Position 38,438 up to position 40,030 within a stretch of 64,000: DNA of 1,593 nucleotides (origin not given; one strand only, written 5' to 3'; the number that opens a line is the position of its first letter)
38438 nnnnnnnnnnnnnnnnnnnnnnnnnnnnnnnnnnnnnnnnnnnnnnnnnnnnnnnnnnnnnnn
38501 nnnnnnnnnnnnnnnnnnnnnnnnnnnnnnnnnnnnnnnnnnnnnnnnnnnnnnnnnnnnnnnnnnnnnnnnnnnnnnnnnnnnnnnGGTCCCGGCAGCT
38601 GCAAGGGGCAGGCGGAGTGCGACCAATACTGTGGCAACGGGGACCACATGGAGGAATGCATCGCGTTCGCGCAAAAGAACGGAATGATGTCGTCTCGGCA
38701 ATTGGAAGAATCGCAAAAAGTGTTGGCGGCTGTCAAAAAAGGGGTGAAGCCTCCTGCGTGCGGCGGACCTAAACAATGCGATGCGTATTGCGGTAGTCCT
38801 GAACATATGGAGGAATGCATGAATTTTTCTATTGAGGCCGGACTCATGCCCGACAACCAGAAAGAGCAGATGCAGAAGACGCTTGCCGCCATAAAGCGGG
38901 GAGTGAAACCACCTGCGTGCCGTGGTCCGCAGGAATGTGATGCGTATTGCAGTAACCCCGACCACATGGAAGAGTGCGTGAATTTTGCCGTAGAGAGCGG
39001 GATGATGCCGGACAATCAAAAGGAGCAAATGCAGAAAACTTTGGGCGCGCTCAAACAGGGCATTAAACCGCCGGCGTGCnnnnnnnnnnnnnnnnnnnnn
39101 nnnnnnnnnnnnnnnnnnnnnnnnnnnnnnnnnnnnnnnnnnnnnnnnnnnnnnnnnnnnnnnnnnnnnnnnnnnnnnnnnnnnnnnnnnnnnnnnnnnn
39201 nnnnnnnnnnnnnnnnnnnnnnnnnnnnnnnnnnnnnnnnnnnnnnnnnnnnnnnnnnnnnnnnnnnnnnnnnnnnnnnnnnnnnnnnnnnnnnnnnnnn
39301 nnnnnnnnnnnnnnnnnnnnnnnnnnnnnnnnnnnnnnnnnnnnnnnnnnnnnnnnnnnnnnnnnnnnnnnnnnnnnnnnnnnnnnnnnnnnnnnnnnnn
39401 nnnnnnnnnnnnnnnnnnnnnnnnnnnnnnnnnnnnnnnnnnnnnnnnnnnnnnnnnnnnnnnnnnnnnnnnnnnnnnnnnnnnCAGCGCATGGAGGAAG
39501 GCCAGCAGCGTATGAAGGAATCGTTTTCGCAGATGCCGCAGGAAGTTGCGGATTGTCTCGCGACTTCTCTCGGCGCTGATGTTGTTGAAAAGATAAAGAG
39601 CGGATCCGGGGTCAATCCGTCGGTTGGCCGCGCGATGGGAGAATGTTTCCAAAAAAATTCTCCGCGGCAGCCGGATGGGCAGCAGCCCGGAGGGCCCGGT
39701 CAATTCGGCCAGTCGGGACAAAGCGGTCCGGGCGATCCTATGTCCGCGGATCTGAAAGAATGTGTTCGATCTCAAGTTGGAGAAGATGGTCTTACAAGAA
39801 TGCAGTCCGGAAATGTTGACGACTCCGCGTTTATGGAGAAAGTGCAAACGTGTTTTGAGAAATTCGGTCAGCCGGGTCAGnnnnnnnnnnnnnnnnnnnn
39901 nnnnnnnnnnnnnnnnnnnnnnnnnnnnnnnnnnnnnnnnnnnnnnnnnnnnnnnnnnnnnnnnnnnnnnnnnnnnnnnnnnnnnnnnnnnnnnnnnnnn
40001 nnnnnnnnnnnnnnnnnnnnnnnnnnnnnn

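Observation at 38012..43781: Surface-protein cluster: small secreted protein, 890-aa Cys-rich HMEEC-repeat protein and 920-aa Ig-repeat protein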

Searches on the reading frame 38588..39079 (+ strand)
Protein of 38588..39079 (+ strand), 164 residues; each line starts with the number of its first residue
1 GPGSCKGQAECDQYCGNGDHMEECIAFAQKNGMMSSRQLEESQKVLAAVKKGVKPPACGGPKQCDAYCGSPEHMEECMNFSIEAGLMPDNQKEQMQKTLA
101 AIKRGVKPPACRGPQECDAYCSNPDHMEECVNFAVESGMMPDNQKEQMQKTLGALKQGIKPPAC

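Call 37: find_related_loci(query=A2, collection=genome_contigs, flank=4000)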
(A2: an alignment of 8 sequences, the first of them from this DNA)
Query A2 (164 aa) in genome_contigs; peptide patterns used: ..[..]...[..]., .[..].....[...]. (x = any residue, [..] = any of these).
130 stretches matched a pattern; 59 encode a relative of the query (tblastn E <= 1e-3); 59 distinct loci.
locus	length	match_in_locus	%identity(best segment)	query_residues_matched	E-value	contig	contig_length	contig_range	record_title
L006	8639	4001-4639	74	1-164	3e-85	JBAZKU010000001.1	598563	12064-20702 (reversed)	MAG: Candidatus Paceibacterota bacterium isolate SO_2017_LW4_151 scaffold_39_c1_LW137-91_2017, whole genome shotgun sequ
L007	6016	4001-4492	71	1-164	5e-81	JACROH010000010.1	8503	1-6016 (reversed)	MAG: Candidatus Lloydbacteria bacterium isolate NC_groundwater_1956_Pr3_S-0.2um_47_5 scaffold_397696, whole genome shotg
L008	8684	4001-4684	66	1-164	3e-75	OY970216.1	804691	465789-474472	MAG: uncultured bacterium isolate MFD03726.bin.1.29 genome assembly, chromosome: 1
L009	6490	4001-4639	68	1-164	3e-74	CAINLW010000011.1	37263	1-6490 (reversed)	uncultured bacterium isolate MJ-time_bin-8470 genome assembly, contig: bin-8470:11/64, whole genome shotgun sequence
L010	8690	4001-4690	61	1-164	2e-72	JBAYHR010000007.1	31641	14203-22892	MAG: Candidatus Paceibacterota bacterium isolate SO_2016_GW1_154 scaffold02557_OW334_2016, whole genome shotgun sequence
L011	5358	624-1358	63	1-164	5e-71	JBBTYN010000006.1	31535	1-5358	MAG: Patescibacteria group bacterium isolate H41-bin112_1 H41_bin112_1_000000000006, whole genome shotgun sequence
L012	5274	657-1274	62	1-164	7e-70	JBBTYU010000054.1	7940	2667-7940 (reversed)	MAG: Patescibacteria group bacterium isolate H32-bin107_1 H32_bin107_1_000000000054, whole genome shotgun sequence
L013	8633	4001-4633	64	1-164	5e-70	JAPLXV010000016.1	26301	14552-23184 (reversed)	MAG: Candidatus Nomurabacteria bacterium isolate LacPavin_0419_WC90_MAG_34_11 LacPavin_0419_WC90_scaffold_736910, whole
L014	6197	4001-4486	62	1-164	3e-68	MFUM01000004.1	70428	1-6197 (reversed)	MAG: Candidatus Nomurabacteria bacterium RIFCSPHIGHO2_12_FULL_42_19 rifcsphigho2_12_scaffold_279, whole genome shotgun s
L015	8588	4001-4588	54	1-164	1e-58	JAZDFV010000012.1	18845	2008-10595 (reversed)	MAG: Candidatus Jorgensenbacteria bacterium isolate MEGAHIT-group-0.224 k141_788512, whole genome shotgun sequence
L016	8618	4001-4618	55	1-164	2e-58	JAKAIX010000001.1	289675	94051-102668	MAG: bacterium isolate WY3.bin51 NODE_22_length_289675_cov_2.261207, whole genome shotgun sequence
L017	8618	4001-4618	53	1-164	3e-58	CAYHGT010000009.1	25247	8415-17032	MAG TPA_asm: uncultured Candidatus Saccharibacteria bacterium isolate ERP119705_co11_448 genome assembly, contig: NODE_1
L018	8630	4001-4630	55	1-164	3e-58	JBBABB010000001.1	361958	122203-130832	MAG: Candidatus Paceibacterota bacterium isolate SO_2017_GW3_9 scaffold_29_c2_OW296A_2017, whole genome shotgun sequence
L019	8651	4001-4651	53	1-164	5e-58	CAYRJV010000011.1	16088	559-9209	MAG TPA_asm: uncultured Candidatus Saccharibacteria bacterium isolate SRP098346_co1_407 genome assembly, contig: NODE_38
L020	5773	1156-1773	52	1-164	7e-58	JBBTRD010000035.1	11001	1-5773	MAG: Patescibacteria group bacterium isolate H41-bin020_1 H41_bin020_1_000000000035, whole genome shotgun sequence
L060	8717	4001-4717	33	2-164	3e-25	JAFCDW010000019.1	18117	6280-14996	Candidatus Pacearchaeota archaeon isolate Meg22_1012_Bin_152 Meg22_1012_Bin_152_scaffold_28047, whole genome shotgun seq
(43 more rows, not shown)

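Call 82: search_protein_families(library=pfam, proteins=[L060:1229-2512:-, L060:2726-3514:+, L060:5220-7397:-, L060:7438-8046:-, L060:8051-8473:-, L060:653-1030:-], max_evalue=0.001)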
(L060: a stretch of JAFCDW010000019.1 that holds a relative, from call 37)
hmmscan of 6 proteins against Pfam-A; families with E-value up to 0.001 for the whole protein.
L060:1229-2512:- (427 aa): 7 families
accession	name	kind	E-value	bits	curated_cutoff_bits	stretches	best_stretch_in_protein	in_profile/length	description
PF00009.33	GTP_EFTU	-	1.5e-56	191.4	26.5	1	6-193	2-176/188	Elongation factor Tu GTP binding domain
PF22594.2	GTP-eEF1A_C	-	7.7e-33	113.3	27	1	321-420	1-100/101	GTP-eEF1A C-terminal domain-like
PF03143.23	GTP_EFTU_D3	-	5.7e-26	91.3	27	1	317-423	3-105/106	Elongation factor Tu C-terminal domain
PF03144.31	GTP_EFTU_D2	-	6e-22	78.3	30.3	1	239-310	1-73/73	Elongation factor Tu domain 2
PF01926.29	MMR_HSR1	-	1.4e-06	28.8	21.9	1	10-147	2-113/113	50S ribosome-binding GTPase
PF03193.22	RsgA_GTPase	-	0.00069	19.9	30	0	106-168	20-82/174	RsgA GTPase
PF14578.12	GTP_EFTU_D4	-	0.00088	19.6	23.8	0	243-309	21-85/86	Elongation factor Tu domain 4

L060:2726-3514:+ (262 aa): 2 families
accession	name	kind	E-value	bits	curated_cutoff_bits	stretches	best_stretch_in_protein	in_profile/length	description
PF02673.24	BacA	-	4.4e-52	177.8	33.4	1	9-258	2-255/257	Bacitracin resistance protein BacA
PF03842.18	Silic_transp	-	0.00042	19.2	26.8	1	80-164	350-436/513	Silicon transporter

L060:5220-7397:- (725 aa): 6 families
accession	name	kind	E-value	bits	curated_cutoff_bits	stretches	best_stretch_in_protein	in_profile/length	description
PF00009.33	GTP_EFTU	-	5.6e-54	183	26.5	1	16-232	2-177/188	Elongation factor Tu GTP binding domain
PF14492.12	EFG_III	-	2.3e-23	82.5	27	1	390-461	3-74/75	Elongation Factor G, domain III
PF03764.24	EFG_IV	-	1.2e-21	77.2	24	1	515-621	10-120/121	Elongation factor G, domain IV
PF00679.30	EFG_C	-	3.2e-19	69.2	27.9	1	625-710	2-88/89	Elongation factor G C-terminus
PF03144.31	GTP_EFTU_D2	-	4.8e-16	59.4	30.3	1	308-374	1-72/73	Elongation factor Tu domain 2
PF22042.2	EF-G_D2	-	2.5e-14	53.6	27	1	300-375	8-82/84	Elongation factor G domain 2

L060:7438-8046:- (202 aa): 1 family
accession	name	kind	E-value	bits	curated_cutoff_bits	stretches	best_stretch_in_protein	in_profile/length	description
PF00177.27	Ribosomal_S7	-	7.6e-38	129.9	24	1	43-202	16-148/148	Ribosomal protein S7p/S5e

L060:8051-8473:- (140 aa): 1 family
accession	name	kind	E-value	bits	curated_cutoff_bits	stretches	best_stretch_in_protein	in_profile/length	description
PF00164.32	Ribosom_S12_S23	-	5.1e-37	126.4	22.3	1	32-139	3-109/110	Ribosomal protein S12/S23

L060:653-1030:- (125 aa): 0 families

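Call 83: search_protein_families(library=ncbifam, proteins=[L060:1229-2512:-, L060:5220-7397:-, L060:7438-8046:-, L060:8051-8473:-], max_evalue=1e-10)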
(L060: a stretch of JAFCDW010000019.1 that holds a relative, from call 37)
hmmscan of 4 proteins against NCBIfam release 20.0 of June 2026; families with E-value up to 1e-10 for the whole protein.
L060:1229-2512:- (427 aa): 30 families (the best 25 are shown)
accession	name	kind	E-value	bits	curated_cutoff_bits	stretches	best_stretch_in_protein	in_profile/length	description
NF008969.0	PRK12317.1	subfamily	1.2e-191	636.9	502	1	1-426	1-424/426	elongation factor 1-alpha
TIGR00483.1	EF-1_alpha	equivalog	1.5e-183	610.1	540.1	1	1-427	1-426/427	translation elongation factor EF-1 subunit alpha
NF004035.0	PRK05506.1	subfamily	2.4e-84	283.8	715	1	5-423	22-433/632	bifunctional sulfate adenylyltransferase subunit 1/adenylylsulfate kinase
TIGR02034.1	CysN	subfamily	1.9e-81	274.2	336.1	1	11-419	4-405/406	sulfate adenylyltransferase, large subunit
NF003478.0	PRK05124.1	equivalog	2e-79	267.4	590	1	4-425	24-438/475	sulfate adenylyltransferase subunit CysN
NF000766.0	PRK00049.1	subfamily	4.6e-72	243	449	1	2-424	7-395/396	elongation factor Tu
NF009373.0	PRK12736.1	subfamily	2.5e-69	233.9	452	1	3-424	8-393/394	elongation factor Tu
NF009372.0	PRK12735.1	subfamily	9.7e-69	232.1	479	1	2-424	7-395/396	elongation factor Tu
TIGR00485.1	EF-Tu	equivalog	3.2e-66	223.7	522.4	1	3-424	8-393/394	elongation factor Tu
TIGR00475.1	selB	equivalog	5.2e-46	157.5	242.25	1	8-328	1-277/581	selenocysteine-specific translation elongation factor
NF003077.0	PRK04000.1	equivalog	1.9e-30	106.3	315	1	3-330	5-335/412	translation initiation factor IF-2 subunit gamma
TIGR01394.1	TypA_BipA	equivalog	2.4e-30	105.4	757.3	1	9-318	3-293/594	translational GTPase TypA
TIGR03680.1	eif2g_arch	equivalog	6.4e-29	101.4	514.5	1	4-329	2-330/407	translation initiation factor IF-2 subunit gamma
NF007583.0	PRK10218.1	equivalog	2.4e-23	82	1260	1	9-314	7-293/607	ribosome-dependent GTPase TypA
TIGR01393.1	lepA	equivalog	2.3e-21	75.8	533.9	1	9-316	5-280/595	translation elongation factor 4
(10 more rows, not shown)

L060:5220-7397:- (725 aa): 27 families (the best 25 are shown)
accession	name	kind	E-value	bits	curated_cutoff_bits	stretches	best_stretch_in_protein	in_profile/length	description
TIGR00490.1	aEF-2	equivalog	0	1022.7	738.45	1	8-722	10-718/720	elongation factor EF-2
TIGR00484.1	EF-G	equivalog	8.4e-98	328.3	659.4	3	15-163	8-154/691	elongation factor G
NF009381.0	PRK12740.1-5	subfamily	4.3e-92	309.6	583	3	249-477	267-488/692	elongation factor G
NF009891.0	PRK13351.1-1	equivalog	4.4e-71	240.4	597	3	249-476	252-477/681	elongation factor G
TIGR01394.1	TypA_BipA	equivalog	6.3e-68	229.4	757.3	2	17-164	1-144/594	translational GTPase TypA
NF012153.1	tet_protect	equivalog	2.4e-63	214.4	775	2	19-167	2-148/614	tetracycline resistance ribosomal protection protein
NF058620.1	EFG2_Bacteroid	exception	5.7e-60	203.5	1000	2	286-717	293-713/717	elongation factor G2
NF009379.0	PRK12740.1-3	equivalog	4e-59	200.8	513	3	289-476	287-469/674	elongation factor G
NF009377.1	PRK12740.1-1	equivalog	1.1e-54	186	890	3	250-477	272-503/700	elongation factor G-like protein EF-G2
TIGR01393.1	lepA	equivalog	7e-51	173.3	533.9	2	16-159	2-145/595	translation elongation factor 4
NF033148.1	tet_protect_M_W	exception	7.3e-43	146.8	1100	2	16-168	2-154/639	TetM/TetW/TetO/TetS family tetracycline resistance ribosomal protection protein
NF000120.3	47473_otr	exception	2.4e-40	138.7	900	1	19-149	4-132/608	tetracycline resistance ribosomal protection protein Otr(A)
NF001964.0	PRK00741.1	equivalog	1.2e-39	136.2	473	2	11-152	6-149/529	peptide chain release factor 3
NF009892.0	PRK13351.1-3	equivalog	4.9e-37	127.7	640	1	16-152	2-141/623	elongation factor G-like protein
NF007583.0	PRK10218.1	equivalog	5.5e-37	127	1260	1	15-149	3-133/607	ribosome-dependent GTPase TypA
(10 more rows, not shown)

L060:7438-8046:- (202 aa): 3 families
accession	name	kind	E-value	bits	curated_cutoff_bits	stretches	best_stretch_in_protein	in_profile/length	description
NF003106.0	PRK04027.1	equivalog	2.5e-68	229.4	225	1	4-202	7-195/195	30S ribosomal protein S7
TIGR01028.1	uS7_euk_arch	equivalog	1.9e-64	216.7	200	1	7-202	1-186/186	30S ribosomal protein S7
TIGR01029.1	rpsG_bact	equivalog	1.5e-22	80.2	135.85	1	80-196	30-141/154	30S ribosomal protein S7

L060:8051-8473:- (140 aa): 3 families
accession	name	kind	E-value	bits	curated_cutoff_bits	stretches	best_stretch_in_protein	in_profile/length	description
NF003254.0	PRK04211.1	equivalog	3.6e-58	195.2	196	1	2-140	8-146/146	30S ribosomal protein S12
TIGR00982.1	uS12_E_A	equivalog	1.2e-56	190.2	140.2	1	2-140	1-139/139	30S ribosomal protein S12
TIGR00981.1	rpsL_bact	equivalog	9.6e-12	44.9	112.95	1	31-121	18-99/124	30S ribosomal protein S12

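Call 93: find_related_loci(query=A2, collection=viral_contigs, flank=3000)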
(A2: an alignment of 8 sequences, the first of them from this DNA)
Query A2 (164 aa) in viral_contigs; peptide patterns used: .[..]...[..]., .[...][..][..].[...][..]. (x = any residue, [..] = any of these).
164 stretches matched a pattern, but none encodes a relative of the query by tblastn (E <= 1e-3).

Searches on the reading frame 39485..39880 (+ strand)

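Call 72: search_protein_families(library=pfam, proteins=[window:39485-39880:+], max_evalue=1)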
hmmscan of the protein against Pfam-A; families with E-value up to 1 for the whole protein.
seq(132 aa): 2 families
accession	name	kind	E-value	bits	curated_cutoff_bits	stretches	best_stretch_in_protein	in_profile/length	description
PF11715.16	Beta-prop_Nup120_160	-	0.013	14.6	30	1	84-127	404-447/491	Nucleoporin Nup120/160, beta-propeller domain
PF20056.4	DUF6455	-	0.093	13.3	23.7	0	21-56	13-48/85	Family of unknown function (DUF6455)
